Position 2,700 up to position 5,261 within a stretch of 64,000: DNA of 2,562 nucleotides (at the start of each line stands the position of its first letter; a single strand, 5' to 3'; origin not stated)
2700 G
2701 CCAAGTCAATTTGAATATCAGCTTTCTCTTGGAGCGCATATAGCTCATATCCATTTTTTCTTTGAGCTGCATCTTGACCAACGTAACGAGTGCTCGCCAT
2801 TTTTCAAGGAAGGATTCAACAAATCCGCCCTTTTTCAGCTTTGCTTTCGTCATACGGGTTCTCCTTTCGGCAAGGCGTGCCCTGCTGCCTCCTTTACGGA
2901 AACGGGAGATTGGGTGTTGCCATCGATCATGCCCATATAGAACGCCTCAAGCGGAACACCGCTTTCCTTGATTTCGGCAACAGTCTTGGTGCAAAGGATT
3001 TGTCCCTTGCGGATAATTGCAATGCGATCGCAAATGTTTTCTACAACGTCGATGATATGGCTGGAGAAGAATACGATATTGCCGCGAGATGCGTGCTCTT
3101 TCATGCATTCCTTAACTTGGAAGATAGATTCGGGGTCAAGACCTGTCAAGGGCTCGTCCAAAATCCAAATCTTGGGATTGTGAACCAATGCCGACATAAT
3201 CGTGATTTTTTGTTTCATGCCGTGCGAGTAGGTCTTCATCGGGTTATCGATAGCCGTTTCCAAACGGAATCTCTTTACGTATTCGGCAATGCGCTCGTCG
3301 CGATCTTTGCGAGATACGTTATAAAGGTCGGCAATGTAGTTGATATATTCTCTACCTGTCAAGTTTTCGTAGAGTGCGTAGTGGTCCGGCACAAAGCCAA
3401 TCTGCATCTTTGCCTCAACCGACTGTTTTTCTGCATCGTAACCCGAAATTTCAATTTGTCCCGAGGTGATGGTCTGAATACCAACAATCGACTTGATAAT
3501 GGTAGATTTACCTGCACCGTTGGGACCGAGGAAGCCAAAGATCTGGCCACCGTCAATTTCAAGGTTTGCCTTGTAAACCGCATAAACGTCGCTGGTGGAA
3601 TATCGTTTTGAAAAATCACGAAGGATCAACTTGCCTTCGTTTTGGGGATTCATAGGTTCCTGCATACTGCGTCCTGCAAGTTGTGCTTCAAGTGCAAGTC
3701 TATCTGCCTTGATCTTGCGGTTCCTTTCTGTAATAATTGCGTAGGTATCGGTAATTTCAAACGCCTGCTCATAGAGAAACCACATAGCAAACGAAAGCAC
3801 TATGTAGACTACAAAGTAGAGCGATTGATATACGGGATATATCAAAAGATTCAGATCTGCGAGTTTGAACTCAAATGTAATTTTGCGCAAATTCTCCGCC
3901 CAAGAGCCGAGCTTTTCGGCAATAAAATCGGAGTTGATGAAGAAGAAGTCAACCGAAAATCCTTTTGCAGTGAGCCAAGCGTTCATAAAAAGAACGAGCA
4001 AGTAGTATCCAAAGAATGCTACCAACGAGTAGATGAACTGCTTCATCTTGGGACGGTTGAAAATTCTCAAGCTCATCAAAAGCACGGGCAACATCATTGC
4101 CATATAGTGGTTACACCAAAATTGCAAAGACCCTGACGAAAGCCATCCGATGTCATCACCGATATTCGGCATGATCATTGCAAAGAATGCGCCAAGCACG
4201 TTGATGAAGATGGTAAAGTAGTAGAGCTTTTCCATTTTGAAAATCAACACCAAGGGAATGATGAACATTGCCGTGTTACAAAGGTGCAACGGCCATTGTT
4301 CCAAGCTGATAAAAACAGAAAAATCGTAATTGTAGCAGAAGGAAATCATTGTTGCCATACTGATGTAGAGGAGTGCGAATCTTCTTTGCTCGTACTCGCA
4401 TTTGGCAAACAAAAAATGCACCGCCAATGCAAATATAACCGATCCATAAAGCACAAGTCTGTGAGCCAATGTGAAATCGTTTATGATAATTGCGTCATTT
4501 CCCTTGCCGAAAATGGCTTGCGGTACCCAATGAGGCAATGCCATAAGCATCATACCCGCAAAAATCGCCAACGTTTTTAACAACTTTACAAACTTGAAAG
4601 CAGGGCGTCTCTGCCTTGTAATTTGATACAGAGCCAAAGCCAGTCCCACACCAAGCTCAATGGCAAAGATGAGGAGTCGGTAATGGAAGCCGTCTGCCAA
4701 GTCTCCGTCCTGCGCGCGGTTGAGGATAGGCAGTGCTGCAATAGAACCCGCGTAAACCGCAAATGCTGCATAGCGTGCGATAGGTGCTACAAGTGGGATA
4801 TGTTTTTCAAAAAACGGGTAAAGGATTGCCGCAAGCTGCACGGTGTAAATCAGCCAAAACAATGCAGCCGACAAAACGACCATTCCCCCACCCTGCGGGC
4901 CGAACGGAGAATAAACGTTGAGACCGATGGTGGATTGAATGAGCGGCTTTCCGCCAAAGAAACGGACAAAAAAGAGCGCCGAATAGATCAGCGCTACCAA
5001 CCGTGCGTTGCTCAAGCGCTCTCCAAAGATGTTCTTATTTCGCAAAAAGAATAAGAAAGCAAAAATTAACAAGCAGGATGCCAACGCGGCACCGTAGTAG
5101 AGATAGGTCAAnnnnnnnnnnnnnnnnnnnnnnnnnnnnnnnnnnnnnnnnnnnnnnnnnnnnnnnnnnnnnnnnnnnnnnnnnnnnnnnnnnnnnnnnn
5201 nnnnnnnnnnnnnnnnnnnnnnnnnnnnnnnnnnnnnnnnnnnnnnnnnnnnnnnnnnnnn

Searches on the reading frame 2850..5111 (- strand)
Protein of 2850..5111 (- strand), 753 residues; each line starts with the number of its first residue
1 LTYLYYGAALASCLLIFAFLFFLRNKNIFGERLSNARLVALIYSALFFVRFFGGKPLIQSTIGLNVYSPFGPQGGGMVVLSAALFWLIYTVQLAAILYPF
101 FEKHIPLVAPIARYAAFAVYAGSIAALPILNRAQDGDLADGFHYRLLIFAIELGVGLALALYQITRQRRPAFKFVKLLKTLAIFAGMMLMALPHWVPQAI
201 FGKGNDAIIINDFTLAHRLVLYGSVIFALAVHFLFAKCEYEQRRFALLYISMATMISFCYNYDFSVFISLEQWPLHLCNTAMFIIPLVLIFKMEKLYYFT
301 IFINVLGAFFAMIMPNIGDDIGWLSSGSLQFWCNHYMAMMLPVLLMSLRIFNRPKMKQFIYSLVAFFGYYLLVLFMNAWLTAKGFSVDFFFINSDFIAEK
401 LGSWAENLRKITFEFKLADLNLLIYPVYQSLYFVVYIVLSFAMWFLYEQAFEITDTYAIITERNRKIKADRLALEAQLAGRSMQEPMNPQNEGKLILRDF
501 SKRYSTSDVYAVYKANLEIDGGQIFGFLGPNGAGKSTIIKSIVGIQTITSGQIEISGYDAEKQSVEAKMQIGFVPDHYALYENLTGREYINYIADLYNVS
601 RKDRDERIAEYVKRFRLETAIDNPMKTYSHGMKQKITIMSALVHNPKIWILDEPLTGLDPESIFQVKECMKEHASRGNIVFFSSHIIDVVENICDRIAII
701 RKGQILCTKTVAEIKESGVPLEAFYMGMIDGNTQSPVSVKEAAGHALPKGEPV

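Call 8: search_protein_families(library=pfam, proteins=[window:2850-5111:-])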
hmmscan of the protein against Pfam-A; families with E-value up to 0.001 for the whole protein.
window:2850-5111:- (753 aa): 4 families
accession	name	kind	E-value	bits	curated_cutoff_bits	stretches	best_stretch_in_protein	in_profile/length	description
PF00005.33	ABC_tran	-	8.1e-28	98.2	25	1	515-655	4-136/137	ABC transporter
PF14808.11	TMEM164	-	3.6e-15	56.5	25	1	213-421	2-194/217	TMEM164 family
PF13304.12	AAA_21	-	8.4e-10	39.6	27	1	627-686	237-299/304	AAA domain, putative AbiEii toxin, Type IV TA system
PF13476.12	AAA_23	-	0.00032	21.8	27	1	521-571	18-65/201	AAA domain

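Call 13: find_encoding_contigs(protein=window:2850-5111:-, flank=4000, max_places=10)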
Protein window:2850-5111:- (753 aa): no gene with exactly this product is on record in the collection.

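Call 30: find_homologous_proteins(query=window:2850-5111:-, max_evalue=1e-50)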
Query window:2850-5111:- (753 aa): 760 proteins with E <= 1e-50 among 8000 candidates; the best 120 are listed.
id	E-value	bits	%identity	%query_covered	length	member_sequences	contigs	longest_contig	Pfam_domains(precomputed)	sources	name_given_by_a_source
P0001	0.0e+0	1699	100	100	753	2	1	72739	PF14808.12,PF00005.34,PF13304.13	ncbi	-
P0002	0.0e+0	1567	92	100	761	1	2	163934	PF14808.12,PF00005.34,PF13304.13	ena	-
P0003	0.0e+0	1561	90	100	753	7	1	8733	PF14808.12,PF00005.34,PF13304.13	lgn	-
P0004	0.0e+0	1542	89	100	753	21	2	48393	PF14808.12,PF00005.34,PF13304.13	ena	-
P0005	0.0e+0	1535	90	99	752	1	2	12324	PF14808.12,PF00005.34,PF13304.13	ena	-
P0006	0.0e+0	1532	89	100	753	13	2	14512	PF14808.12,PF00005.34,PF13304.13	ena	-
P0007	0.0e+0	1532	88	100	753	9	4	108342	PF14808.12,PF00005.34,PF13304.13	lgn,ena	-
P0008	0.0e+0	1527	89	99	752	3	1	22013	PF14808.12,PF00005.34,PF13304.13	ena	-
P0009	0.0e+0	1527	89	100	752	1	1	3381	PF14808.12,PF00005.34,PF13304.13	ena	-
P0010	0.0e+0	1522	89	100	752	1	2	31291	PF14808.12,PF00005.34,PF13304.13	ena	-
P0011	0.0e+0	1520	89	100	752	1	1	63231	PF14808.12,PF00005.34,PF13304.13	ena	-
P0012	0.0e+0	1519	88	100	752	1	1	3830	PF14808.12,PF00005.34,PF13304.13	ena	-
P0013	0.0e+0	1517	87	100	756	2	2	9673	PF14808.12,PF00005.34,PF13304.13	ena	-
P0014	0.0e+0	1517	89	100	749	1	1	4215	PF14808.12,PF00005.34,PF13304.13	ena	-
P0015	0.0e+0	1516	89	100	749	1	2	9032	PF14808.12,PF00005.34,PF13304.13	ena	-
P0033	0.0e+0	1489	87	100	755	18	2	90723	PF14808.12,PF00005.34,PF13304.13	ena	-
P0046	0.0e+0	1476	86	100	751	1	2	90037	PF14808.12,PF00005.34,PF13304.13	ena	-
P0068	0.0e+0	1428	82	100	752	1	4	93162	PF14808.12,PF00005.34,PF13304.13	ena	-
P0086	0.0e+0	1293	76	99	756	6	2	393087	PF14808.12,PF00005.34,PF13304.13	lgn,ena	-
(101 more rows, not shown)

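Call 31: find_encoding_contigs(protein=P0001, flank=1500, max_places=3)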
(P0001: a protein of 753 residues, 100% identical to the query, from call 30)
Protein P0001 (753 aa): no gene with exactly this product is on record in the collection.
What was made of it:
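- Tried and rejected: It failed (calls 13, 31), so relatives were reached through homologues instead.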

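Call 32: find_encoding_contigs(protein=P0002, flank=1500, max_places=3)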
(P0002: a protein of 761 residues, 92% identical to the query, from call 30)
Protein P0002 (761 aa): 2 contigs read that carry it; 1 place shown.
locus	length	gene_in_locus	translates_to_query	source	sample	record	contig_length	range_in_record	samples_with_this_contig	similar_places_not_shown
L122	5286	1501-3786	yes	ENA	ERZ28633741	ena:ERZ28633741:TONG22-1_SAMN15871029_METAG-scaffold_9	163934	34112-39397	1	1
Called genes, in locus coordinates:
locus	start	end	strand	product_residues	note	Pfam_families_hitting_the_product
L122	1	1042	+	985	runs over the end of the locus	PF00149:Metallophos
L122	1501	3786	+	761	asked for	PF14808:TMEM164, PF00005:ABC_tran, PF13304:AAA_21 (faint)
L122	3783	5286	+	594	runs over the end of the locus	PF16949:ABC_tran_2 (weak)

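Call 33: find_encoding_contigs(protein=P0007, flank=1500, max_places=4)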
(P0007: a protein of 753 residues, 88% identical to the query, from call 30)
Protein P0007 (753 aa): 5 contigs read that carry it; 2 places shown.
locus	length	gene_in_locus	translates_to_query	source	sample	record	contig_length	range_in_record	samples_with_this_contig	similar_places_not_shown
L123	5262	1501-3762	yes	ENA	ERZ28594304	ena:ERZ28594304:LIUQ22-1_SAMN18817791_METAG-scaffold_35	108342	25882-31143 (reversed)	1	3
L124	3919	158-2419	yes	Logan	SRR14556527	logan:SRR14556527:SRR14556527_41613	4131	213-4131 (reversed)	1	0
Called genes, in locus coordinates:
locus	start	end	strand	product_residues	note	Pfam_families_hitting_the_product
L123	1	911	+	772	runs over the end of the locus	PF00149:Metallophos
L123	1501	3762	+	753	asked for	PF14808:TMEM164, PF00005:ABC_tran, PF13304:AAA_21 (faint)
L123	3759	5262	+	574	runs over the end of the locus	PF16949:ABC_tran_2 (weak)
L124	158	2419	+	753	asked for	PF14808:TMEM164, PF00005:ABC_tran, PF13304:AAA_21 (faint)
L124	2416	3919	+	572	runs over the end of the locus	?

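Call 34: find_encoding_contigs(protein=P0004, flank=1500, max_places=3)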
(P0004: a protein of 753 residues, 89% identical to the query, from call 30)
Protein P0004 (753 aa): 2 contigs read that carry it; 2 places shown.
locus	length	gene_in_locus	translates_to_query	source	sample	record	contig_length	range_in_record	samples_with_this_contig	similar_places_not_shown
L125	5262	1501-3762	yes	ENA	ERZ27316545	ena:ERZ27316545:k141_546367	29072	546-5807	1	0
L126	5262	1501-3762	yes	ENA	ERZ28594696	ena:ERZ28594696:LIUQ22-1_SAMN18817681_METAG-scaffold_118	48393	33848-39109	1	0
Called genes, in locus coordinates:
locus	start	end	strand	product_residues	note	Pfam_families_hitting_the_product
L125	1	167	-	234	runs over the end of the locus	PF27498:TP_0752_M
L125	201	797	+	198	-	-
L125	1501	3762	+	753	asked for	PF14808:TMEM164, PF00005:ABC_tran, PF13304:AAA_21 (faint)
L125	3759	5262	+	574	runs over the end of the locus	PF16949:ABC_tran_2 (weak)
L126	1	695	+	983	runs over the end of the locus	PF00149:Metallophos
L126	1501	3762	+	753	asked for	PF14808:TMEM164, PF00005:ABC_tran, PF13304:AAA_21 (faint)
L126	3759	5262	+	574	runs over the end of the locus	PF16949:ABC_tran_2 (weak)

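Call 35: find_encoding_contigs(protein=P0033, flank=1500, max_places=3)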
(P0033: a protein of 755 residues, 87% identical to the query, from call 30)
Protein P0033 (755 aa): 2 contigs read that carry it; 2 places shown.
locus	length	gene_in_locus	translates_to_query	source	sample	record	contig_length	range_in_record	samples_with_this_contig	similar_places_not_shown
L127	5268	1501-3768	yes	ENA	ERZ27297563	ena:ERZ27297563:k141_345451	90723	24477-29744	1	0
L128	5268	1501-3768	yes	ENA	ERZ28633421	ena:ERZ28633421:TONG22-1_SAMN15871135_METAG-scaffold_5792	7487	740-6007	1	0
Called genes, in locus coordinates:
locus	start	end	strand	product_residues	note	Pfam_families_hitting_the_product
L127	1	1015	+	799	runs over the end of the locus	PF00149:Metallophos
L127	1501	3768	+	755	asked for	PF14808:TMEM164, PF00005:ABC_tran, PF13304:AAA_21 (faint)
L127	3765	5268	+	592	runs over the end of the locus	-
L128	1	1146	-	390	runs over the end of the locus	-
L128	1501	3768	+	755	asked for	PF14808:TMEM164, PF00005:ABC_tran, PF13304:AAA_21 (faint)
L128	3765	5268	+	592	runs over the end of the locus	-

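Call 36: find_encoding_contigs(protein=P0046, flank=1500, max_places=3)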
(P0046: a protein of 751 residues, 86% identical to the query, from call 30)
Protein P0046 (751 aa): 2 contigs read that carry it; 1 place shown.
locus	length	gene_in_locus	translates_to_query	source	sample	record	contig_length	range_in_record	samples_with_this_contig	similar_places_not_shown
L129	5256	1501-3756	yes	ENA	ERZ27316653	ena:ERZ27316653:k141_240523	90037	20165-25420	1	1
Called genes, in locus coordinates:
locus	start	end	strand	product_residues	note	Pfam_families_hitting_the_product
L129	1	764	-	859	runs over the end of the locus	PF00009:GTP_EFTU, PF22042:EF-G_D2, PF03764:EFG_IV, PF00679:EFG_C, PF05991:NYN_YacP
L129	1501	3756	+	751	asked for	PF14808:TMEM164, PF00005:ABC_tran, PF13304:AAA_21 (faint)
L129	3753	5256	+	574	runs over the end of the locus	PF16949:ABC_tran_2 (weak)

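Call 37: find_encoding_contigs(protein=P0068, flank=1500, max_places=3)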
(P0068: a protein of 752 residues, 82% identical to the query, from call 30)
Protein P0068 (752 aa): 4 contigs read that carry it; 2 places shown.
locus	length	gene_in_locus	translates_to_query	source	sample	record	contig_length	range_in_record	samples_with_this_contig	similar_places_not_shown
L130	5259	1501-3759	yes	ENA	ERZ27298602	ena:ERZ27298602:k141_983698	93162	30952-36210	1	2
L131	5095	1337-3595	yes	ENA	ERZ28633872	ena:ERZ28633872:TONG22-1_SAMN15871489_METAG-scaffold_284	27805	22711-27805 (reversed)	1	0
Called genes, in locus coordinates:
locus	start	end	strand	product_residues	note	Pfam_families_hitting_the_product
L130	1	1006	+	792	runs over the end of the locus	PF00149:Metallophos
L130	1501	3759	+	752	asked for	PF14808:TMEM164, PF00005:ABC_tran, PF13304:AAA_21 (faint)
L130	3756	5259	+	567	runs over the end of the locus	PF16949:ABC_tran_2 (weak)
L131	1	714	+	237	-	?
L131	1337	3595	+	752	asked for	PF14808:TMEM164, PF00005:ABC_tran, PF13304:AAA_21 (faint)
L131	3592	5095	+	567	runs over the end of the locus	PF16949:ABC_tran_2 (weak)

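Call 38: find_encoding_contigs(protein=P0086, flank=1500, max_places=3)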
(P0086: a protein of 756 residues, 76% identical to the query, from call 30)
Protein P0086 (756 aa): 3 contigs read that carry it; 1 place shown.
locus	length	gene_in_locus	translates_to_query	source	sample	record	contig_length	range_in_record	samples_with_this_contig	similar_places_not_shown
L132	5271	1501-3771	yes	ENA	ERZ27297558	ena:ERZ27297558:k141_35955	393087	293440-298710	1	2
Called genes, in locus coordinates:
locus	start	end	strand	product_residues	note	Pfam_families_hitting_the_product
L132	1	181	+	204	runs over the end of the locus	PF01330:RuvA_N, PF14520:HHH_5, PF07499:RuvA_C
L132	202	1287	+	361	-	PF06068:TIP49 (faint), PF05496:RuvB_N, PF00004:AAA, PF07728:AAA_5 (weak), PF17864:AAA_lid_4, PF05491:WHD_RuvB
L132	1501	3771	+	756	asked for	PF14808:TMEM164, PF00005:ABC_tran, PF13304:AAA_21 (faint)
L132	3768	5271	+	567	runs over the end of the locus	PF16949:ABC_tran_2 (weak)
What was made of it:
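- The tRNA-ABC linkage is conserved (calls 32-38). No integrase or mobile-element gene flanks the locus (call 8), and synteny is conserved across species (calls 32-38).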

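Call 61: list_cluster_members(proteins=[P0001, P0002, P0068])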
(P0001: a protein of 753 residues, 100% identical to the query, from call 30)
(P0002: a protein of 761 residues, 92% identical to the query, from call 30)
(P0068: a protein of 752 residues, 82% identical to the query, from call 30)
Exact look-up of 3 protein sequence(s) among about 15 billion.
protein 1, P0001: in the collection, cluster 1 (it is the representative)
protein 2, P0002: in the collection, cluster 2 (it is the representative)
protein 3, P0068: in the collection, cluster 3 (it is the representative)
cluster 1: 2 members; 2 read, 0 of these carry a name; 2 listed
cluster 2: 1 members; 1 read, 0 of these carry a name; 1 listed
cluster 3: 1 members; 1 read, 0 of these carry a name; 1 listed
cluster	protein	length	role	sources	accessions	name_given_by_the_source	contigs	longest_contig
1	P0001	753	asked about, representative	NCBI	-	-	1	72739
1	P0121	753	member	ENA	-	-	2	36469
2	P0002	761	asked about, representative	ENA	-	-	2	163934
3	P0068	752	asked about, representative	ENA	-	-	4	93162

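Call 62: find_encoding_contigs(protein=P0121, flank=1500, max_places=4)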
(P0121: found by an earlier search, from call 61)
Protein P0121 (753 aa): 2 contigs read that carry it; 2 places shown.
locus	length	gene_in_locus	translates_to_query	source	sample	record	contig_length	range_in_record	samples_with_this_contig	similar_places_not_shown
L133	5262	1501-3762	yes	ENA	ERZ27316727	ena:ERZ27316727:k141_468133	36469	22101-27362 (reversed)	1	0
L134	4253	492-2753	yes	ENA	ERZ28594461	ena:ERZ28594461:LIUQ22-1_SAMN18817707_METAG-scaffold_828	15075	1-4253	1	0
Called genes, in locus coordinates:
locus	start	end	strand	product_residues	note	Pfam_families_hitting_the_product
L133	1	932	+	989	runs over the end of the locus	PF00149:Metallophos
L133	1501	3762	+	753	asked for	PF14808:TMEM164, PF00005:ABC_tran, PF13304:AAA_21 (faint)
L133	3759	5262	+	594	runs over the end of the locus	PF16949:ABC_tran_2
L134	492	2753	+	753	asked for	PF14808:TMEM164, PF00005:ABC_tran, PF13304:AAA_21 (faint)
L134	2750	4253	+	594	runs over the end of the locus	PF16949:ABC_tran_2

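Call 63: find_encoding_contigs(protein=P0003, flank=1500, max_places=4)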
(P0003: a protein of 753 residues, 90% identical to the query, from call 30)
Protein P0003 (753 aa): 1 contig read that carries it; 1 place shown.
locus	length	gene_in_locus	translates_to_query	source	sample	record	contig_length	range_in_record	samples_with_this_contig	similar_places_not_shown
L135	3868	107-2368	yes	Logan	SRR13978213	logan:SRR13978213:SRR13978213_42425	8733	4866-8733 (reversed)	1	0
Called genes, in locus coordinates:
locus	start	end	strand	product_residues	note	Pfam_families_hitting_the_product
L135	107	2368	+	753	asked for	PF14808:TMEM164, PF00005:ABC_tran, PF13304:AAA_21 (faint)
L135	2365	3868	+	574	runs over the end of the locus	PF16949:ABC_tran_2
